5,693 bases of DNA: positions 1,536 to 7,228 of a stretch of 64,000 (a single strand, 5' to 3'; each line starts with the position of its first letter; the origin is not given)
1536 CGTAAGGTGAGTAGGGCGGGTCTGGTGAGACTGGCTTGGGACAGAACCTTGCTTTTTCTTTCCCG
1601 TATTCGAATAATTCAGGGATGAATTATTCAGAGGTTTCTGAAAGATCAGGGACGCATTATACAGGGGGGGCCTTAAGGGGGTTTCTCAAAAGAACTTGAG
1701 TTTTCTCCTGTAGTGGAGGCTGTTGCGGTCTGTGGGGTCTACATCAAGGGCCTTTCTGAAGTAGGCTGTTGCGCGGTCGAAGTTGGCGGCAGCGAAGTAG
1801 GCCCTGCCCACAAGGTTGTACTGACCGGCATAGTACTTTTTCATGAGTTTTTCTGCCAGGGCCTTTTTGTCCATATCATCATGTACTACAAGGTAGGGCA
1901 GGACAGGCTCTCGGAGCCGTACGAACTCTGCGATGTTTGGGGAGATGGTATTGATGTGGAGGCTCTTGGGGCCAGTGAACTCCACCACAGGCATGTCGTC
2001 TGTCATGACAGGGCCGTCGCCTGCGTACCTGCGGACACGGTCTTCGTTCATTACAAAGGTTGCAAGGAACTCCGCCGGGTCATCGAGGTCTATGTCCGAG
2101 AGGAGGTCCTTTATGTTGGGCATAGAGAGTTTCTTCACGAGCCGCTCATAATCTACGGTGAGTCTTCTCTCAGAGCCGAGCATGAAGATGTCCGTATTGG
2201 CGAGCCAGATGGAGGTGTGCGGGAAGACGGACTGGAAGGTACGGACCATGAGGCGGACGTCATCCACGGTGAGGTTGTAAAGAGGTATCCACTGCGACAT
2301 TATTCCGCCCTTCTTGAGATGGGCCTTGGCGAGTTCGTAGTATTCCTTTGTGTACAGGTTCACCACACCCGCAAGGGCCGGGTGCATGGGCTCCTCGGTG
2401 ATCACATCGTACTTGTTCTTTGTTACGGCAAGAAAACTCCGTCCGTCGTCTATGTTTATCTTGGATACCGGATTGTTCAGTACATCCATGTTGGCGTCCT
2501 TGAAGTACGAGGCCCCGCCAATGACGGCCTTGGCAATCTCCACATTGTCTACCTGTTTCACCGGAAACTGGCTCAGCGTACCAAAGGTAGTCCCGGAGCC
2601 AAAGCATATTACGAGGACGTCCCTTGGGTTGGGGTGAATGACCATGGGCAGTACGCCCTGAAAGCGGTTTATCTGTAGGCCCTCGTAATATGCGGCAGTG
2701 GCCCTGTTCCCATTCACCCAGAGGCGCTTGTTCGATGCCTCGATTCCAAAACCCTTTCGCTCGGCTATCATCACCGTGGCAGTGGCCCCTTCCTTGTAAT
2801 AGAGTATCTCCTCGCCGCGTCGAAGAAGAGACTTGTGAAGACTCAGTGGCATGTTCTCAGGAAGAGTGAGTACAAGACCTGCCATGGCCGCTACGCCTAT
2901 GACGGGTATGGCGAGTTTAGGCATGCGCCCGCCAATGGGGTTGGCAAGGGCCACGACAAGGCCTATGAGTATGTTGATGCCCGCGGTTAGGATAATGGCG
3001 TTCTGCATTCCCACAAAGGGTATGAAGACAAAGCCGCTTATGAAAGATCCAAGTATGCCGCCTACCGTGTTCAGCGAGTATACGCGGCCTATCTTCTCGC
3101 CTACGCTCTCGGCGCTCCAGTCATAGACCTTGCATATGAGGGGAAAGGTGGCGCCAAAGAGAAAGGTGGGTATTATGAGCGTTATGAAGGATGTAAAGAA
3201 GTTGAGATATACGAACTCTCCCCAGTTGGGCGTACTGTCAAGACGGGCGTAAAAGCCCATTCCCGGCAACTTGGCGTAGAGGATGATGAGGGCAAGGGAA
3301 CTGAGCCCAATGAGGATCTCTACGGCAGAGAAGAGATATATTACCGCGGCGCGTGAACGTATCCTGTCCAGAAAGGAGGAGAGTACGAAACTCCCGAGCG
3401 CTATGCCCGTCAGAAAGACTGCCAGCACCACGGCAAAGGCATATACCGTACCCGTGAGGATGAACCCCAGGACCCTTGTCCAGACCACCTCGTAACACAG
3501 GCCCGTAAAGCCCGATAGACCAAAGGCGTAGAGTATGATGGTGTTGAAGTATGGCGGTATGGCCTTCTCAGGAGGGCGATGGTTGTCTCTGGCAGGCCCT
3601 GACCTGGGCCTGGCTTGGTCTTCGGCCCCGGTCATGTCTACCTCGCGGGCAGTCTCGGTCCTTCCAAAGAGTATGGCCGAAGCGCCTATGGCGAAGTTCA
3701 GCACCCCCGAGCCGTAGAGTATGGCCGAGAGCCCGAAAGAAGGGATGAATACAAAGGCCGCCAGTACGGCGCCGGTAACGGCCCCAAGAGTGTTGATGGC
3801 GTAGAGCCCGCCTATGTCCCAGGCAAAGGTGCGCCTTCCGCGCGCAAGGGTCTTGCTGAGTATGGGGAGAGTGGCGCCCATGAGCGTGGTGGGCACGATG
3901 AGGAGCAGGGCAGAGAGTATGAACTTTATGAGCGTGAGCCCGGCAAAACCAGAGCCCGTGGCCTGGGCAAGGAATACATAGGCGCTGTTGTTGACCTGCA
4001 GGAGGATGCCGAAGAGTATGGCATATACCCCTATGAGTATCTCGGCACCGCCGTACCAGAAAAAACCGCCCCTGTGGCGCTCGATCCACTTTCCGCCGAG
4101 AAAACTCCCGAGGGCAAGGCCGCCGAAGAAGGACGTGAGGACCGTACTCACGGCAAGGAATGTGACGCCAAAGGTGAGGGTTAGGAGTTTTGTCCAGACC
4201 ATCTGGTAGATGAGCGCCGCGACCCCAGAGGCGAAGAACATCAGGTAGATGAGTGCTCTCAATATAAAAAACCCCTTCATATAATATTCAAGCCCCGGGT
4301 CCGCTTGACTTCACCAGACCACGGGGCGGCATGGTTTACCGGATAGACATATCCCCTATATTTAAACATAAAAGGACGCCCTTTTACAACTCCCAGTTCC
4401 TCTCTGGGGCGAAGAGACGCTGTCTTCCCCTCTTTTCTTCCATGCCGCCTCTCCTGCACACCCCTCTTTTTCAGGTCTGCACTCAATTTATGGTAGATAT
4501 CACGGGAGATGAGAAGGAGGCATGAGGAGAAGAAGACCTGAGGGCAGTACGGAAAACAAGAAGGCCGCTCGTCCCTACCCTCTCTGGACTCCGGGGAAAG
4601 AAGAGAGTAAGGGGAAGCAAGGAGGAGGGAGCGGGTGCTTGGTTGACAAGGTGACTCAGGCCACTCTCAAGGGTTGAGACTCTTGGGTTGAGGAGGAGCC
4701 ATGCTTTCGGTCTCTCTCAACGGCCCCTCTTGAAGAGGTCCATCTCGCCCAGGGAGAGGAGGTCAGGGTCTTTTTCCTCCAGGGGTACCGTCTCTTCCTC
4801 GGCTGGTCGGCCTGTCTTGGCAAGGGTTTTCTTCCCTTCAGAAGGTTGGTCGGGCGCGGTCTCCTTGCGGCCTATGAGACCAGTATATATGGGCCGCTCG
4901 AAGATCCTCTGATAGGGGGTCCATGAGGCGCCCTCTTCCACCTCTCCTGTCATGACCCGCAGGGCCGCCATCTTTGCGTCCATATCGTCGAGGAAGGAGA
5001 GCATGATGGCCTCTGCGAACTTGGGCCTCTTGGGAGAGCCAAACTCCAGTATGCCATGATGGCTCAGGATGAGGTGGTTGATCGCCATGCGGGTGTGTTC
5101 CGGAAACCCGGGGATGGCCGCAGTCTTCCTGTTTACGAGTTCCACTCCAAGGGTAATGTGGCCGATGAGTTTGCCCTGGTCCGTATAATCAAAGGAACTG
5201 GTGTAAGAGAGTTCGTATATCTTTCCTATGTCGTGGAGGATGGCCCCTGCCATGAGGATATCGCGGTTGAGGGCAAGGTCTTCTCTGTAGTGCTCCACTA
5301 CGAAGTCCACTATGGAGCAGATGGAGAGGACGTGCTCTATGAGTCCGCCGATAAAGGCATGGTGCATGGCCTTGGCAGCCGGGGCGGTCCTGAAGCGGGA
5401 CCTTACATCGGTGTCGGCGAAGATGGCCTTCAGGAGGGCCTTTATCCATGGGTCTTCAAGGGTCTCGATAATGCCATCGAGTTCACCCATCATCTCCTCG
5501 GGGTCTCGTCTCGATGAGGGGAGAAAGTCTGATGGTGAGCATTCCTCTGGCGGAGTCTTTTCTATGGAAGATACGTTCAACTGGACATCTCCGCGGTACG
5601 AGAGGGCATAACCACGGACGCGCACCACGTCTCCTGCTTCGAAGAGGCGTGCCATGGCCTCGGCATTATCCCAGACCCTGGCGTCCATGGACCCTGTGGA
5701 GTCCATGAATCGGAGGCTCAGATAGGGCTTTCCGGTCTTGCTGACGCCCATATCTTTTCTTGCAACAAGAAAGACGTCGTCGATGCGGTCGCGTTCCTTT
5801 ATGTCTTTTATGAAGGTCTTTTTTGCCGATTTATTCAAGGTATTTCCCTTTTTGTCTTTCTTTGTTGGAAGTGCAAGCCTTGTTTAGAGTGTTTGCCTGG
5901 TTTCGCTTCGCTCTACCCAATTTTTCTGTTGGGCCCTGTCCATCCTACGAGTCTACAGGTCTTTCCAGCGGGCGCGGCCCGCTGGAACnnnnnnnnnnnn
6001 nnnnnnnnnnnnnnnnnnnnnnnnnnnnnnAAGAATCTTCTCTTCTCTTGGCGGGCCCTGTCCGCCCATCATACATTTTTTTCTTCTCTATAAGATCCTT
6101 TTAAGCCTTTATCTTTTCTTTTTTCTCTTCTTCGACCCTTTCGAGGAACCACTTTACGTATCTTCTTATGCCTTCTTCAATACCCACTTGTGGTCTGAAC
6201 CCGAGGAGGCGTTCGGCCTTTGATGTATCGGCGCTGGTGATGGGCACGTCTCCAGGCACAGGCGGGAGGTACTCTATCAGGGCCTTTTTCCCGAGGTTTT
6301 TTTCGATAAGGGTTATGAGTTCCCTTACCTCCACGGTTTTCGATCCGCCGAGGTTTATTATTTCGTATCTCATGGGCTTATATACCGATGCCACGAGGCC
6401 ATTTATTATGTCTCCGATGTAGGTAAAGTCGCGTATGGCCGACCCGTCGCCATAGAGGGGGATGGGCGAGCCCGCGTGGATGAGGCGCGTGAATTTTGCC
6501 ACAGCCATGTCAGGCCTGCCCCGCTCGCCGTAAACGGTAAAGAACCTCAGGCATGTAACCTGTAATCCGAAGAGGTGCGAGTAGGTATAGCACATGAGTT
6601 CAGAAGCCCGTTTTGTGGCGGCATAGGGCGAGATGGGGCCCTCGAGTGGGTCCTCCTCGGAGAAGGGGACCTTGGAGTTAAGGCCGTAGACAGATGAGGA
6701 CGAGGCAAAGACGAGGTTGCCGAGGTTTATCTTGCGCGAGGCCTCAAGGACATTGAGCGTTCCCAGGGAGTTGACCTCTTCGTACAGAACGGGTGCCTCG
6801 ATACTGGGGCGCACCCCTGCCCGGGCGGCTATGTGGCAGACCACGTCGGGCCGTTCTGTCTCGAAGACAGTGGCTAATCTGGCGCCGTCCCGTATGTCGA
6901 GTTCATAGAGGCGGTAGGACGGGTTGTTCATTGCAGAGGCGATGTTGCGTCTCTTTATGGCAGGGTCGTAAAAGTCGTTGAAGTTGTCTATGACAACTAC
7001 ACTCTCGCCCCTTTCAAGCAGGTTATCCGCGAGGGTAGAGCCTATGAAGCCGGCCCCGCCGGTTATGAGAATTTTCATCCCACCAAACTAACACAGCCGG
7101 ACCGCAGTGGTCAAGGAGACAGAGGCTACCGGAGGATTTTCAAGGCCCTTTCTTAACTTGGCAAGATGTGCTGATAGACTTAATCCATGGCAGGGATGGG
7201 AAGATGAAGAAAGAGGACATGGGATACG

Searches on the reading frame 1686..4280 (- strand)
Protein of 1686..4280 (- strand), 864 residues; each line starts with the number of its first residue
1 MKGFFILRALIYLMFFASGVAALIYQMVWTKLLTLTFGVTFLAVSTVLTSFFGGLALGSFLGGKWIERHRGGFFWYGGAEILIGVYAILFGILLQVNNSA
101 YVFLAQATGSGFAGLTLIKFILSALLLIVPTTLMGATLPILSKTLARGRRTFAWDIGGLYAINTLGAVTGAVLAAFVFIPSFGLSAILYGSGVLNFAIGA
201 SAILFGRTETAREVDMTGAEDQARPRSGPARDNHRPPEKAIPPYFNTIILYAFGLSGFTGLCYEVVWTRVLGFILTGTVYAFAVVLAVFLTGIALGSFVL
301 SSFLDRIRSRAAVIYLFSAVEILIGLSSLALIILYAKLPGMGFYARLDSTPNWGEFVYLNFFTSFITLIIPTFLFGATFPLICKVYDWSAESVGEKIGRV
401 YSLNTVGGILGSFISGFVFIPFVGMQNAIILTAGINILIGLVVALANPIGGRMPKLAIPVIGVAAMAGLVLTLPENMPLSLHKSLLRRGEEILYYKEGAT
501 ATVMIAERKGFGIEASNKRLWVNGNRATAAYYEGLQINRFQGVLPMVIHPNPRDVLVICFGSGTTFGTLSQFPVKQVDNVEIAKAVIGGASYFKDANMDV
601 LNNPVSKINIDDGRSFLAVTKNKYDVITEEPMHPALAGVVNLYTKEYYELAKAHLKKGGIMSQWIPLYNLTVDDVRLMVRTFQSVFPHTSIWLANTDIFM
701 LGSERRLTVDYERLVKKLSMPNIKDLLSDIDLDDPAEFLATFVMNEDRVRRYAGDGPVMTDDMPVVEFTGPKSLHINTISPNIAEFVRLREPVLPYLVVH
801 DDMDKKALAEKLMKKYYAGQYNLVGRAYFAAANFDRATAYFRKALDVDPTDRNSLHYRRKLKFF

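Call 44: search_protein_families(library=pfam, proteins=[window:1686-4280:-], max_evalue=0.00001)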
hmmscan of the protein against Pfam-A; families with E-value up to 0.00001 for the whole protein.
window:1686-4280:- (864 aa): 2 families
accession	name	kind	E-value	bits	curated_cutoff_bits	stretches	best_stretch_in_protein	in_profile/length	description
PF01564.23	Spermine_synth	-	1.4e-17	64.2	22.9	1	544-696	11-163/186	Spermine/spermidine synthase domain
PF07690.21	MFS_1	-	3.1e-06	26.8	33.4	0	15-332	2-291/347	Major Facilitator Superfamily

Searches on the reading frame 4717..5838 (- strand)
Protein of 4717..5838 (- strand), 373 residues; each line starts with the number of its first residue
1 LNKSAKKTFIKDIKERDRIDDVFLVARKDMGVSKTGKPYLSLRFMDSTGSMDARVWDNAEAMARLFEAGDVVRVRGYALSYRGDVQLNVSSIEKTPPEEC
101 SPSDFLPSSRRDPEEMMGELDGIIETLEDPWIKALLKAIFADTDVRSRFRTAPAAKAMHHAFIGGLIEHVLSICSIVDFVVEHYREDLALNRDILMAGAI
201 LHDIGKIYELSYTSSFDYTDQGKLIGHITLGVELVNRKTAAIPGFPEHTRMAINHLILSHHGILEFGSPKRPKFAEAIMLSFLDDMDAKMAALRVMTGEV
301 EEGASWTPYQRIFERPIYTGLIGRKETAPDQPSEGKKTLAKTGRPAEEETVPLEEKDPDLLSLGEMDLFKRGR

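Call 44: search_protein_families(library=pfam, proteins=[window:4717-5838:-], max_evalue=0.00001)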
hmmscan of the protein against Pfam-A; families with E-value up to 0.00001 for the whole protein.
window:4717-5838:- (373 aa): 2 families
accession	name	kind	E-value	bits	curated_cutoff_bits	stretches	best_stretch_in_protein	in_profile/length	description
PF01966.28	HD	-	7e-10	39.6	22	1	181-288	12-115/116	HD domain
PF01336.31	tRNA_anti-codon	-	3.8e-09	36.8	27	1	29-94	11-74/75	OB-fold nucleic acid binding domain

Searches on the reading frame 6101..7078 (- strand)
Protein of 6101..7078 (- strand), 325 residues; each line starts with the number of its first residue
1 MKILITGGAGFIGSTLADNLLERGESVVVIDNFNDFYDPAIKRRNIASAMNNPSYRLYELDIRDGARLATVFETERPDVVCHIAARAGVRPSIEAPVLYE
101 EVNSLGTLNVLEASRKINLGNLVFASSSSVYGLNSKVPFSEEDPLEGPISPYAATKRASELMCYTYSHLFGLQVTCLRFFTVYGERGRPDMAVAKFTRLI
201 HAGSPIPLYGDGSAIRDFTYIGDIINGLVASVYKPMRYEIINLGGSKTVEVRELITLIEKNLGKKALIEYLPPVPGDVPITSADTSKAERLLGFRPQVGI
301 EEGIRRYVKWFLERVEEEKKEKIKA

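Call 44: search_protein_families(library=pfam, proteins=[window:6101-7078:-], max_evalue=0.00001)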
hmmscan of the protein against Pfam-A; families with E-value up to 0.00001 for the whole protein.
window:6101-7078:- (325 aa): 6 families
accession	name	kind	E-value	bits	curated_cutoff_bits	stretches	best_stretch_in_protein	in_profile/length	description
PF16363.11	GDP_Man_Dehyd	-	1.7e-60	205.7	27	1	4-306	1-331/332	GDP-mannose 4,6 dehydratase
PF01370.27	Epimerase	-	2e-59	201.4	20.9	1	3-244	1-240/240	NAD dependent epimerase/dehydratase family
PF01073.25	3Beta_HSD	-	5.6e-20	71.9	22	1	4-226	1-223/280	3-beta hydroxysteroid dehydrogenase/isomerase family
PF04321.23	RmlD_sub_bind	-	1.1e-18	67.7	27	1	1-242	1-211/287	RmlD substrate binding domain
PF02719.21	Polysacc_synt_2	-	1.5e-16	60.9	20.2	1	3-225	1-210/293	Polysaccharide biosynthesis protein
PF07993.18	NAD_binding_4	-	6.5e-09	35.8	20.1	0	75-185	87-210/258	Male sterility protein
